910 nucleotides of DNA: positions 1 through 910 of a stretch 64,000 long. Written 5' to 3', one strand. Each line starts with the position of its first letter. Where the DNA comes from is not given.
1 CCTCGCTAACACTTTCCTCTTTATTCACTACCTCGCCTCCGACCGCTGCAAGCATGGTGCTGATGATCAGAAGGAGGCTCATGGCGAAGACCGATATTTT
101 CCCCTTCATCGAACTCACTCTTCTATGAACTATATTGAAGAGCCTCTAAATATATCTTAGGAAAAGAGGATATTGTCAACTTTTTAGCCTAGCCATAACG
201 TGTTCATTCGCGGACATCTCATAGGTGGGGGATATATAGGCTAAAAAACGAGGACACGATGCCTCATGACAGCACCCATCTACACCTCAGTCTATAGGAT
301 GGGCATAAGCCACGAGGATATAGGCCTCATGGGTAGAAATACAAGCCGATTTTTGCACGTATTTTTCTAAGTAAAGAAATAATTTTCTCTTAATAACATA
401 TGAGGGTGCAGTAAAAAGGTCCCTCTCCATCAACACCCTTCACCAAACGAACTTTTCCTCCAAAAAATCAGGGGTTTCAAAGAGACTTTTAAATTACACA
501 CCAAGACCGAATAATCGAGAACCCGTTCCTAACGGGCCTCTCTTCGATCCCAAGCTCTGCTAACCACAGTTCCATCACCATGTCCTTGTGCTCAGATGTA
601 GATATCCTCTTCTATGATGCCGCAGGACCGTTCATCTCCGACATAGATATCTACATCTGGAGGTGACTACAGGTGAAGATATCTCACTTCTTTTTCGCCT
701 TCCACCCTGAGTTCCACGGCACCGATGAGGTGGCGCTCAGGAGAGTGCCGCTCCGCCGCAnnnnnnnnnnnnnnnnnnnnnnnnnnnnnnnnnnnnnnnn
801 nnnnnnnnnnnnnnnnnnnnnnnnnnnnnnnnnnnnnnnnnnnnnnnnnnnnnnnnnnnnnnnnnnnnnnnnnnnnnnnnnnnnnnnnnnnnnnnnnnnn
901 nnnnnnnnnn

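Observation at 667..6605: Distant second giant module (177 aa + ~1802 aa), paralogous to parts of both other loci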

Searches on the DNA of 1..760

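Call 65: search_rna_families(source=window, start=1, end=760, threshold=evalue, max_evalue=1)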
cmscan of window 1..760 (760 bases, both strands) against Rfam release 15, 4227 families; matches with E-value up to 1: 1.
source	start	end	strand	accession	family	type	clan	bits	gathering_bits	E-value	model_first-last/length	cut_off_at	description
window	689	752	+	RF01519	CC0196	Gene; sRNA;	-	16.1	35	0.6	1-58/58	no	Caulobacter sRNA CC0196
